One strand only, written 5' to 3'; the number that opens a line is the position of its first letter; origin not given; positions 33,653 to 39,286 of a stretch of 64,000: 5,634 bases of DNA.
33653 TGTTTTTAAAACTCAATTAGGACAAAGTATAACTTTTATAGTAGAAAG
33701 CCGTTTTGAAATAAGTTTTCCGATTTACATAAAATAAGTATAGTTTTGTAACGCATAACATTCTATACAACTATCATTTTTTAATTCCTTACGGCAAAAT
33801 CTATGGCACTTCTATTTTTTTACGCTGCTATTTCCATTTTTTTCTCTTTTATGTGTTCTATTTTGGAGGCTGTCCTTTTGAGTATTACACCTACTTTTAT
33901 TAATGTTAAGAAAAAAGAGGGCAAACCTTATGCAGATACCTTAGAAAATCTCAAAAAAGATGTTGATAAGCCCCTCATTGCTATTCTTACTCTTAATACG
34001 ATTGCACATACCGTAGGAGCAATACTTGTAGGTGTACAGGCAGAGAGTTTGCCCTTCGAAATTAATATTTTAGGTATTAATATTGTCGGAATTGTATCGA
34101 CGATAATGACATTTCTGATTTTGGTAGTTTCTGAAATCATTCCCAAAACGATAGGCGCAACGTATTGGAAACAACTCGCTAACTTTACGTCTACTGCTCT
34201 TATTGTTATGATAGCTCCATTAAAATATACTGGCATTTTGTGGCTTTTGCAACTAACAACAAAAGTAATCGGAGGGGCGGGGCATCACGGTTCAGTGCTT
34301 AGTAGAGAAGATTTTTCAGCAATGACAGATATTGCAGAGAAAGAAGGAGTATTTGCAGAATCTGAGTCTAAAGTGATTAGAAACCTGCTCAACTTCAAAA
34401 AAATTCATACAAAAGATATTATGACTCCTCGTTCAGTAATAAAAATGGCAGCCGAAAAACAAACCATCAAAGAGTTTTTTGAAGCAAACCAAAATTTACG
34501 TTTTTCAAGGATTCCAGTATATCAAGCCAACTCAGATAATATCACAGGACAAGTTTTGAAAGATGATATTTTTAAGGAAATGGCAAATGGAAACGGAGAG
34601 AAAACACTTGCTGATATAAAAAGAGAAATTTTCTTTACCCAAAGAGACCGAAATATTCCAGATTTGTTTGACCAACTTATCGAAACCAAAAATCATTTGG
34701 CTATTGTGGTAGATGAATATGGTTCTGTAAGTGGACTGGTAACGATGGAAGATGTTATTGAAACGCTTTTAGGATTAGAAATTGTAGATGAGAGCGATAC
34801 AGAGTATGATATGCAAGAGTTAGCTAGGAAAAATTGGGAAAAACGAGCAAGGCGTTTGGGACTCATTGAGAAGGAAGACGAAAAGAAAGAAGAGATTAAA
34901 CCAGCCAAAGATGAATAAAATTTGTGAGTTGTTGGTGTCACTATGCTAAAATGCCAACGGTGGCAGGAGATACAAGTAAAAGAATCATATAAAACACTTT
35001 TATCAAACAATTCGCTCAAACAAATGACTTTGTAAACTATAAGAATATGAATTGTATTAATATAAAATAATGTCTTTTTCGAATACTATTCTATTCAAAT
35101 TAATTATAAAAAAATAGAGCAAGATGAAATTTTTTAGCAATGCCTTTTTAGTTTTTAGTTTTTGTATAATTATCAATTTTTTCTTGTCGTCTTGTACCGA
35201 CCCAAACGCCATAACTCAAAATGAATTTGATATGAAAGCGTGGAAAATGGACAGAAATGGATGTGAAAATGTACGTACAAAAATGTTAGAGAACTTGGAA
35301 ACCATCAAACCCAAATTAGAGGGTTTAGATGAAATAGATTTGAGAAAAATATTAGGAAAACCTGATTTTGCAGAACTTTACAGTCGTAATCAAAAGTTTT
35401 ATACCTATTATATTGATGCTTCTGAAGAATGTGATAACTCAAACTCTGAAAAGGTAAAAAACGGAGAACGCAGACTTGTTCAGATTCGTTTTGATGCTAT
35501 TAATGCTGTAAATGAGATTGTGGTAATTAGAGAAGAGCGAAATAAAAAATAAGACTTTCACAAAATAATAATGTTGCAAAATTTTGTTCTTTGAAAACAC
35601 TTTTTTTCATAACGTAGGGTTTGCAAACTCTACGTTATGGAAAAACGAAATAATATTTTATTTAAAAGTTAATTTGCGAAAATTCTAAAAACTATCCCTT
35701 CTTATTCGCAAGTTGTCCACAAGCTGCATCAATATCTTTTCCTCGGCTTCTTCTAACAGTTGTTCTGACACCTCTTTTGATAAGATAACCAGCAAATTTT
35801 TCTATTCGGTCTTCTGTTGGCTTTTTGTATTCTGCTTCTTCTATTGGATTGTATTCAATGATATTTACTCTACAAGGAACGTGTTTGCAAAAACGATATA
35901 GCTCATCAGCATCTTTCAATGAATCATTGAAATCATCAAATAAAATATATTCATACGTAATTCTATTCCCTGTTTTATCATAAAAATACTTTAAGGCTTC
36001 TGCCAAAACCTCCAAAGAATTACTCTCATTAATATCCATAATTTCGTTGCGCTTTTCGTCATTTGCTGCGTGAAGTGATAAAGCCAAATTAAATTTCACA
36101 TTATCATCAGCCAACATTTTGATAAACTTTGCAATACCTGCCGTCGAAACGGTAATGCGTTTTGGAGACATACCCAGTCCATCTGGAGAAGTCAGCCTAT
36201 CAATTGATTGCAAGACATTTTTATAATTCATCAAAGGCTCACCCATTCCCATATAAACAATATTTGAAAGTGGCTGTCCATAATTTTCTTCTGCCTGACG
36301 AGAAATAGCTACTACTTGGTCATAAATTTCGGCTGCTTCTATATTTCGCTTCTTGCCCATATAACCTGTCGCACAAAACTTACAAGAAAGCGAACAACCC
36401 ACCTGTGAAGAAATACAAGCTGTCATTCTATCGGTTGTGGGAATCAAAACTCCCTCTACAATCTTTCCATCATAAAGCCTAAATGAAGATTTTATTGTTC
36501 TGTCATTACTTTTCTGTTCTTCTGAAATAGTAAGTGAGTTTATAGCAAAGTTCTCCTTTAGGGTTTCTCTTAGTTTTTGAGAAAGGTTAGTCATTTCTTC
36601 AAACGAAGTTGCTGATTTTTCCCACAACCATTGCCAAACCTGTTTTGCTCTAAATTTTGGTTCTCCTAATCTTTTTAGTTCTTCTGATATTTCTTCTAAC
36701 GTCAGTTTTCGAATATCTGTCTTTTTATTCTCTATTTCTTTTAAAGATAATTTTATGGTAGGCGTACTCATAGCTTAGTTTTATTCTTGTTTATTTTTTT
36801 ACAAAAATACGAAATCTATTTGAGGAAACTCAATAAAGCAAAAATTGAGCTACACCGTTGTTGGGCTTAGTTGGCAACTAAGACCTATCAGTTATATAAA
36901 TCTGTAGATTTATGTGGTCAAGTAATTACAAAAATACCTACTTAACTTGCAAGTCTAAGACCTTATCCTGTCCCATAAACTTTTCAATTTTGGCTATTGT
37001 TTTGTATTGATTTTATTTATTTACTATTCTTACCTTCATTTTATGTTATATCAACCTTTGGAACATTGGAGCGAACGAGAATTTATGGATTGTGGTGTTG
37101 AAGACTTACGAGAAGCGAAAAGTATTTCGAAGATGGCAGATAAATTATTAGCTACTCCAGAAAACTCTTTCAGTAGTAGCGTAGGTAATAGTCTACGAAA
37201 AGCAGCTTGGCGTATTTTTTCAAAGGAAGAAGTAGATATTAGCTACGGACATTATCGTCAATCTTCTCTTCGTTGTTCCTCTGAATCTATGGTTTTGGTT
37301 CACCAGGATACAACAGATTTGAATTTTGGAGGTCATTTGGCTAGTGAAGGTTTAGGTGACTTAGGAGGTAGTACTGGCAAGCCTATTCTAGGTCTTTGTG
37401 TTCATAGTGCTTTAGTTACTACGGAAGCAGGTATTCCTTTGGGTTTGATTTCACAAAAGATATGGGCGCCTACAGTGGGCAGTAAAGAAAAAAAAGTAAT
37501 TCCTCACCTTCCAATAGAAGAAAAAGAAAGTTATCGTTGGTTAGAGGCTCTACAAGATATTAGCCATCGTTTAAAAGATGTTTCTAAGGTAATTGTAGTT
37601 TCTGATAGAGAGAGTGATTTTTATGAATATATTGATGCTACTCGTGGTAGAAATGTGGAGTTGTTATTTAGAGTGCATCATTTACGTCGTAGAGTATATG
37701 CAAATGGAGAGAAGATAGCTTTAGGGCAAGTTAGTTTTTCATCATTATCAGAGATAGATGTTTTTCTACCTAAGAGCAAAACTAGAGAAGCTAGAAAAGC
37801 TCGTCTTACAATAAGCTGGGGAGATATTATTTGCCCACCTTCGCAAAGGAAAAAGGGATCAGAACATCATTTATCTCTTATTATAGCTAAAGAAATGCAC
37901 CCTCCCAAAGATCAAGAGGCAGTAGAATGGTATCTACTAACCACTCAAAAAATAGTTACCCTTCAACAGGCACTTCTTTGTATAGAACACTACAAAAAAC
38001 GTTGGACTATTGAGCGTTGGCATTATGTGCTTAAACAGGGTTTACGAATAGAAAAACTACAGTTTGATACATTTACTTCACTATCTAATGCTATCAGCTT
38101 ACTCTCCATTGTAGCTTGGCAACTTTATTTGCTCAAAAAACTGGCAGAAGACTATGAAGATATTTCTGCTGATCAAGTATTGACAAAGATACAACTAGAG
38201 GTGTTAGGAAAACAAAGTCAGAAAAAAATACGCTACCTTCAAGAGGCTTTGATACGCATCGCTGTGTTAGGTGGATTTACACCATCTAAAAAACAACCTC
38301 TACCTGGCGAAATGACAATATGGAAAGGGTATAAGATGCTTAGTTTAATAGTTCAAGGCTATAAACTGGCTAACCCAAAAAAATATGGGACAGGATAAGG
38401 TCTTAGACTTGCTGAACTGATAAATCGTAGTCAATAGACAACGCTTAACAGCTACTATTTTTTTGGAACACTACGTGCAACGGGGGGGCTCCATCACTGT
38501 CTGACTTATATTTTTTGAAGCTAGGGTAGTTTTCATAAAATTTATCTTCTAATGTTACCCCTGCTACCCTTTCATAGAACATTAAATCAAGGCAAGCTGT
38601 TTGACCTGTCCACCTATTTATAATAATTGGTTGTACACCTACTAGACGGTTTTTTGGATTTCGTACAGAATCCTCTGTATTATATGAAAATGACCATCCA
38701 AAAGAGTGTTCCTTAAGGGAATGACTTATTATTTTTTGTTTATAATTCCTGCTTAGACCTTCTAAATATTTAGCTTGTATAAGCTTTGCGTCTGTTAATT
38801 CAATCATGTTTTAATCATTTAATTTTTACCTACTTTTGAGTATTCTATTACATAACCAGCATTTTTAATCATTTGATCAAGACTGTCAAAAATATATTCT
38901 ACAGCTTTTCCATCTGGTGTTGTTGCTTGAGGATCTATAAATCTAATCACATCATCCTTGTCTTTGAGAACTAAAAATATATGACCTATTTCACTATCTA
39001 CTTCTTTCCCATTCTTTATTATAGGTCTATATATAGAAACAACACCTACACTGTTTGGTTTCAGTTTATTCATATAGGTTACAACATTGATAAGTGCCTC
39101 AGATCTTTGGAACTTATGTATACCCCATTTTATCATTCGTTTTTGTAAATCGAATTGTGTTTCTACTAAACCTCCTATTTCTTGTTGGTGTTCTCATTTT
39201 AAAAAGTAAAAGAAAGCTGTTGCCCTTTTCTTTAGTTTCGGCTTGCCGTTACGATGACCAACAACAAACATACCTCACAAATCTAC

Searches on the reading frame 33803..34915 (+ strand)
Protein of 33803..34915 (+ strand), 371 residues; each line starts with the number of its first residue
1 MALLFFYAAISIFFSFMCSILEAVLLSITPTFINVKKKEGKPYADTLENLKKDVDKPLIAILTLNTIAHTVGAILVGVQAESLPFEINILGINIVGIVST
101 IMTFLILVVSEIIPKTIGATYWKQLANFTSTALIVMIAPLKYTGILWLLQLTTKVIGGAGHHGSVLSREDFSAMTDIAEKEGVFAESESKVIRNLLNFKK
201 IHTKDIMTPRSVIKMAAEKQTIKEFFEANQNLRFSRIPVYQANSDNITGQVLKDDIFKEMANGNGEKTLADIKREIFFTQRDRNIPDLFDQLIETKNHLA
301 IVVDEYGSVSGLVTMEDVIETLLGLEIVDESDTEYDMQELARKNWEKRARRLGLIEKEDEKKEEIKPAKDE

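Call 54: search_protein_families(library=pfam, proteins=[window:33803-34915:+], max_evalue=0.001)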
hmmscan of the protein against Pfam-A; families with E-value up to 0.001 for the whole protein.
window:33803-34915:+ (371 aa): 2 families
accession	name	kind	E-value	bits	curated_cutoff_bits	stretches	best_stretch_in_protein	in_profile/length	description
PF01595.25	CNNM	-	5.6e-27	95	28.4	1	8-188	3-181/181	Cyclin M transmembrane N-terminal domain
PF00571.33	CBS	-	8.7e-10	39.2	24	1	271-323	3-56/57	CBS domain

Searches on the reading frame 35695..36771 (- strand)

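Call 54: search_protein_families(library=pfam, proteins=[window:35695-36771:-], max_evalue=0.001)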
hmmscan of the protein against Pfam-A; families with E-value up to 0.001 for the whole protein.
window:35695-36771:- (359 aa): 2 families
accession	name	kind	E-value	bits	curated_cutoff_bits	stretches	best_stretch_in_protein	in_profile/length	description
PF21016.3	RlmN_N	-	3.5e-17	62.3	24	1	19-77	2-60/60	Ribosomal RNA large subunit methyltransferase N-terminal domain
PF04055.27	Radical_SAM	-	5.9e-14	53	29.5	1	121-284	2-157/166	Radical SAM superfamily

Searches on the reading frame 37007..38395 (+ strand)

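Call 54: search_protein_families(library=pfam, proteins=[window:37007-38395:+], max_evalue=0.001)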
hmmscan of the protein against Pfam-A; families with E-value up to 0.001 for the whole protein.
window:37007-38395:+ (463 aa): 2 families
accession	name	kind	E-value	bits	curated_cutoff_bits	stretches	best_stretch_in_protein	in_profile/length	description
PF01609.27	DDE_Tnp_1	-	6.2e-06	26.5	23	1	184-369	67-197/200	Transposase DDE domain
PF14706.11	Tnp_DNA_bind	-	3.7e-05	23.8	24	1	21-76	2-58/58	Transposase DNA-binding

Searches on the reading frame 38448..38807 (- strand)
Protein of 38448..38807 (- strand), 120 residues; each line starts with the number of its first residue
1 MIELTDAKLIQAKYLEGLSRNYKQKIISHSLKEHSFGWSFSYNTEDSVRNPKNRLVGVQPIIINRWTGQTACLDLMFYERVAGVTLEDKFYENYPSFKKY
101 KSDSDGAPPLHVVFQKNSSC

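Call 9: search_protein_families(library=pfam, proteins=[window:38448-38807:-], max_evalue=0.01)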
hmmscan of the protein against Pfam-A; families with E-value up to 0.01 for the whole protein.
window:38448-38807:- (120 aa): 1 family
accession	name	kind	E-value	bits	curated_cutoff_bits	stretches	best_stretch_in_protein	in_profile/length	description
PF15567.11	Imm35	-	0.00014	22.4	27.5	1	25-70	22-68/85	Immunity protein 35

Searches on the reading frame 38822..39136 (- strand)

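Call 9: search_protein_families(library=pfam, proteins=[window:38822-39136:-], max_evalue=0.01)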
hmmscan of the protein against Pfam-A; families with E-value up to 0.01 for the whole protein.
window:38822-39136:- (105 aa): 1 family
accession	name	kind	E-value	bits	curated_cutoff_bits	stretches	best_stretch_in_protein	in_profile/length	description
PF15644.12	Gln_amidase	-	0.0025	19.3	24.1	1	13-71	62-112/114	Papain fold toxin 1, glutamine deamidase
